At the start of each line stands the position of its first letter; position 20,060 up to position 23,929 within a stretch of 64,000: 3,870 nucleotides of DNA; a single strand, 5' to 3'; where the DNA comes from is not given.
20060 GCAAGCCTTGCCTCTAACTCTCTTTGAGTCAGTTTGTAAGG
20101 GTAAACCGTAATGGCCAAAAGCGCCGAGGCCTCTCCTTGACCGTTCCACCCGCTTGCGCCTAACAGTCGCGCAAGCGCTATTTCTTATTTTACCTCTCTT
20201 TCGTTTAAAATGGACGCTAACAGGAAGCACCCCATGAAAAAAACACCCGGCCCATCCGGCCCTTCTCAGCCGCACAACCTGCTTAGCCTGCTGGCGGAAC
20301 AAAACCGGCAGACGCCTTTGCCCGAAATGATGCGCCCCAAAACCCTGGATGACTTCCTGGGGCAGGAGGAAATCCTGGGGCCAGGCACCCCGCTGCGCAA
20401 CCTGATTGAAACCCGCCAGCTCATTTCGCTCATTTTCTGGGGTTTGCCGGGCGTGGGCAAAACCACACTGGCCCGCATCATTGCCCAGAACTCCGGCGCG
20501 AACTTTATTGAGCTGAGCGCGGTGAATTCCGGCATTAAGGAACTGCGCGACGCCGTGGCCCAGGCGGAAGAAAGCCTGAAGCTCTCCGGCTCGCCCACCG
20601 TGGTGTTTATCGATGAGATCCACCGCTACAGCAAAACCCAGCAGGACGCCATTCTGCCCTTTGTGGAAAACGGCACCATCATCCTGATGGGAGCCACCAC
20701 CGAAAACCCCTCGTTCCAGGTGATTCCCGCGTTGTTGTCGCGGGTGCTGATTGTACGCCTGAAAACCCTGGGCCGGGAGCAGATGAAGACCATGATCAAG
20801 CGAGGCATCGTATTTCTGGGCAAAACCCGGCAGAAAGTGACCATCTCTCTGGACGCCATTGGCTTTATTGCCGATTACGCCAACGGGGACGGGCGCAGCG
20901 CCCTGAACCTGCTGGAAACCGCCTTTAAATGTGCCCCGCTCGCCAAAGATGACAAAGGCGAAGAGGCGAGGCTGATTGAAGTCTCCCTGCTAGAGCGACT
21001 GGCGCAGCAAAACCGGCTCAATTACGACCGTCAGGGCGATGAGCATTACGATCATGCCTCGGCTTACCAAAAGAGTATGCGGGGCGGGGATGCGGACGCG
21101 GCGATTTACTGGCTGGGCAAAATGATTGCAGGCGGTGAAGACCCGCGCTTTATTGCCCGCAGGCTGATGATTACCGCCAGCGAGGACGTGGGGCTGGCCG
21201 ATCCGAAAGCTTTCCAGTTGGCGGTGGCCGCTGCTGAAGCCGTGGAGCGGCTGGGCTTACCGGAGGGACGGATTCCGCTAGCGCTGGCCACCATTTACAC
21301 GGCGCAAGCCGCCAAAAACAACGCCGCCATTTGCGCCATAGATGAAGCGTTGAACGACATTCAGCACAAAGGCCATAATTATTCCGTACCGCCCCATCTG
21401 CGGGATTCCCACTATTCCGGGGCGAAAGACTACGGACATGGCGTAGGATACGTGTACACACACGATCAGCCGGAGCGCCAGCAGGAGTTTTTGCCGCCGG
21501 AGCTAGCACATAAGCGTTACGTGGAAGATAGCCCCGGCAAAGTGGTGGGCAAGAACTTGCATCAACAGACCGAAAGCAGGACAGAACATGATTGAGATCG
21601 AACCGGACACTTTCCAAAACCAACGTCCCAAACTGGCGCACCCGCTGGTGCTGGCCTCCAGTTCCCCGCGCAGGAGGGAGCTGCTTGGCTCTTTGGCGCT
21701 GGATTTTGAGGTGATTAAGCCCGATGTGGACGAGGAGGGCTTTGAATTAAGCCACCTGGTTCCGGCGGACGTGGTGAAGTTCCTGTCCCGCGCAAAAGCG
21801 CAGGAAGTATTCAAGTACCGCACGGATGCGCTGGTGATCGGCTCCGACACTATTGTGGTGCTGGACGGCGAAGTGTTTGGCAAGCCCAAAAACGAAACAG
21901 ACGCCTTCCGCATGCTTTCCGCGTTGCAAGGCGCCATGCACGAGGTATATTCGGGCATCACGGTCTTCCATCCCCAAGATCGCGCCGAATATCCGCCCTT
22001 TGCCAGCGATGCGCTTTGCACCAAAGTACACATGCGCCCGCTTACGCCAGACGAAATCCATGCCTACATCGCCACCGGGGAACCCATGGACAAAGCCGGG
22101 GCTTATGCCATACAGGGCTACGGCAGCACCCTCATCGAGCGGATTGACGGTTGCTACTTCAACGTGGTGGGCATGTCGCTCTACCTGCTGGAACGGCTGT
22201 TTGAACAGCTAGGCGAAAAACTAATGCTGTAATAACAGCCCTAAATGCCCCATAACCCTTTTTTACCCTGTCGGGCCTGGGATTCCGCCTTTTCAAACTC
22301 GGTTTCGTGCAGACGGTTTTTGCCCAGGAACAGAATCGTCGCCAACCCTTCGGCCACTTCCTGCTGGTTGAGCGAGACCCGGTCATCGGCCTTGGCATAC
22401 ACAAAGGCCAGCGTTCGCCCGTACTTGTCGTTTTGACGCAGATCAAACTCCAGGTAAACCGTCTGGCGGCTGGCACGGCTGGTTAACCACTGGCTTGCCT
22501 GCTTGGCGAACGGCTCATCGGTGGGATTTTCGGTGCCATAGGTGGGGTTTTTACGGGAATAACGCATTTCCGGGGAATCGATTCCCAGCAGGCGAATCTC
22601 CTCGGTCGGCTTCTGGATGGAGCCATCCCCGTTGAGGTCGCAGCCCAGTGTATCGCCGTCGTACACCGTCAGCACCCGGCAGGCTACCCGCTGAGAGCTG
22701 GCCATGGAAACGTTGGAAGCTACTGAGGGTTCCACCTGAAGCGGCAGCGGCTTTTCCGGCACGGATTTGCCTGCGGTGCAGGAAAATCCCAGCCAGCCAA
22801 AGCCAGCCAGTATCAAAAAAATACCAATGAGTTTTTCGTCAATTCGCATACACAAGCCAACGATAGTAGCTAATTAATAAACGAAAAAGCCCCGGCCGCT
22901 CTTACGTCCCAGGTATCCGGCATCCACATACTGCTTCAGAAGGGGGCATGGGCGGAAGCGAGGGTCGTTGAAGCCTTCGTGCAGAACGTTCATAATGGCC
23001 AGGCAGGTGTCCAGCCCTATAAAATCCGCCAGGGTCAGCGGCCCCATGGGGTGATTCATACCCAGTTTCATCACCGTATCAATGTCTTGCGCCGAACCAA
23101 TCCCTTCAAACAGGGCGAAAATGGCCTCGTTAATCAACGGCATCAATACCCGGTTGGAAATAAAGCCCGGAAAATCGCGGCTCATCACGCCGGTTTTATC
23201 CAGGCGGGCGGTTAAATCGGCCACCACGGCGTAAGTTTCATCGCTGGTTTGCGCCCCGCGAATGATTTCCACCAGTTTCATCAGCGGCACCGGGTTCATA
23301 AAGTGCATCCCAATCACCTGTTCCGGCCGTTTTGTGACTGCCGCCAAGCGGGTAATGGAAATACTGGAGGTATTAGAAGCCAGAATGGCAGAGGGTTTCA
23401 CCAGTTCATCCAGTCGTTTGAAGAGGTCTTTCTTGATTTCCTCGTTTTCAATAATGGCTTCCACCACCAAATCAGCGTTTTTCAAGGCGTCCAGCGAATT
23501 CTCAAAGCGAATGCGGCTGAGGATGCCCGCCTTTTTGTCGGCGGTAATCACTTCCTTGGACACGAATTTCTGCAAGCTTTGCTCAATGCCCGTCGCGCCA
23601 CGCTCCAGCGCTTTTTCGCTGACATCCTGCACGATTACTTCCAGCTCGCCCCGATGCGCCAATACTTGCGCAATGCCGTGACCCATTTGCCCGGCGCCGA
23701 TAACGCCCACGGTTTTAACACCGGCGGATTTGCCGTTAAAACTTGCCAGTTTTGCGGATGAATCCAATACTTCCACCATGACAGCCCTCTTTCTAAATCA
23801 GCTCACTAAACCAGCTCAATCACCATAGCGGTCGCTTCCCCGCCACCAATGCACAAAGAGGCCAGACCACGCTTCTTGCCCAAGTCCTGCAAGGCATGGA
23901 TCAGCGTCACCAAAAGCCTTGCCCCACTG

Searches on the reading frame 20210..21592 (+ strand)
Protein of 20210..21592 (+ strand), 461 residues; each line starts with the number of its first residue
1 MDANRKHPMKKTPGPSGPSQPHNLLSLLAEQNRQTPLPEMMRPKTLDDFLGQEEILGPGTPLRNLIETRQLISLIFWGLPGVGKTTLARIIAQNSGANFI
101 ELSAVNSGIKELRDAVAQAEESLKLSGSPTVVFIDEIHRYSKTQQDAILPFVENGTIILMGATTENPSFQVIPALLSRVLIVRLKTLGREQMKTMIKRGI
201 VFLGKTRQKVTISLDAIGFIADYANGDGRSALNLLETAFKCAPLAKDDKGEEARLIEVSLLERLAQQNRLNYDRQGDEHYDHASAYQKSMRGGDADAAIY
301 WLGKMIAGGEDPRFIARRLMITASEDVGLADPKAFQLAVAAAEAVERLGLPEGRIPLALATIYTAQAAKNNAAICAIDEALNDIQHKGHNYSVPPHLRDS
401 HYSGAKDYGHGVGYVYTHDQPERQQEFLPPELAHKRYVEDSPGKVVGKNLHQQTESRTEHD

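Call 69: search_protein_families(library=pfam, proteins=[window:20210-21592:+], max_evalue=0.001)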
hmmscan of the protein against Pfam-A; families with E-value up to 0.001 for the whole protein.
window:20210-21592:+ (461 aa): 10 families
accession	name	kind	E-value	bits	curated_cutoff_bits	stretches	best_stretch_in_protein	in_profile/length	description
PF12002.13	MgsA_C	-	6.7e-55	186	27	1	292-442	1-152/167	MgsA AAA+ ATPase C terminal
PF16193.11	AAA_assoc_2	-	1.5e-21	76.9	34.3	1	208-291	3-81/81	AAA C-terminal domain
PF00004.35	AAA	-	5.7e-17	62.8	21.2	1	74-181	1-125/131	ATPase family associated with various cellular activities (AAA)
PF05496.18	RuvB_N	-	2.2e-12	47.5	27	1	41-160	1-116/159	Holliday junction DNA helicase RuvB P-loop domain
PF13173.12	AAA_14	-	8.9e-07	29.4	27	1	76-185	7-121/129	AAA domain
PF07728.20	AAA_5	-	0.00013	22.4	22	0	74-166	2-104/139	AAA domain (dynein-related subfamily)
PF00158.32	Sigma54_activat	-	0.00014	22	20.2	0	130-167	95-132/168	Sigma-54 interaction domain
PF13191.12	AAA_16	-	0.00022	22.2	32.6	0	110-149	114-153/167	AAA ATPase domain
PF07724.20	AAA_2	-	0.00025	21.6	27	1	70-157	2-104/166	AAA domain (Cdc48 subfamily)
PF13401.12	AAA_22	-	0.00045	21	27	0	74-146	8-84/130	AAA domain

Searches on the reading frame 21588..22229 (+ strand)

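Call 69: search_protein_families(library=pfam, proteins=[window:21588-22229:+], max_evalue=0.001)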
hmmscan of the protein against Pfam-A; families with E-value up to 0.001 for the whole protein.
window:21588-22229:+ (214 aa): 1 family
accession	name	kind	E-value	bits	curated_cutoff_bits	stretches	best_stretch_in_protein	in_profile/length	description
PF02545.19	Maf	-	8.5e-60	202.1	27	1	19-207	1-186/187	Maf-like protein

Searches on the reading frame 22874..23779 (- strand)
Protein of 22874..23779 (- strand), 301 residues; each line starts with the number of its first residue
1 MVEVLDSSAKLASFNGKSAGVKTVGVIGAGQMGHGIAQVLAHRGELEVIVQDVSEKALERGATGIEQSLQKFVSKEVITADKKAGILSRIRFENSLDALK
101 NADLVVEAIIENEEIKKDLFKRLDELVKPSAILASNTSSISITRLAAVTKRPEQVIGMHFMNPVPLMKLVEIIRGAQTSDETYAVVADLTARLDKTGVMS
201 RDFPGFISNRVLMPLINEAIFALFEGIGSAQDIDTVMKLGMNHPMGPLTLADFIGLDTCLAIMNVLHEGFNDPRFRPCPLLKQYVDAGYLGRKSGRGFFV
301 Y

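Call 69: search_protein_families(library=pfam, proteins=[window:22874-23779:-], max_evalue=0.001)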
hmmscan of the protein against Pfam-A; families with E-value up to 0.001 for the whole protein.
window:22874-23779:- (301 aa): 6 families
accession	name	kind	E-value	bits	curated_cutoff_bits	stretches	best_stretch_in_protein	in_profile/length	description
PF02737.24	3HCDH_N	-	3.7e-64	216.4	22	1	23-202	1-179/180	3-hydroxyacyl-CoA dehydrogenase, NAD binding domain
PF00725.27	3HCDH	-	2.4e-34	118.2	22.1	1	205-301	1-97/97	3-hydroxyacyl-CoA dehydrogenase, C-terminal domain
PF03807.23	F420_oxidored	-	0.00035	21.6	21.6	1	23-74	1-53/94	NADP oxidoreductase coenzyme F420-dependent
PF02826.25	2-Hacid_dh_C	-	0.0006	19.7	25.1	0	13-71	28-87/178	D-isomer specific 2-hydroxyacid dehydrogenase, NAD binding domain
PF03435.24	Sacchrp_dh_NADP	-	0.00075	20.3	25.1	0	24-89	1-64/129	Saccharopine dehydrogenase NADP binding domain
PF03446.21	NAD_binding_2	-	0.00083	19.8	21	0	23-89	1-43/161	NAD binding domain of 6-phosphogluconate dehydrogenase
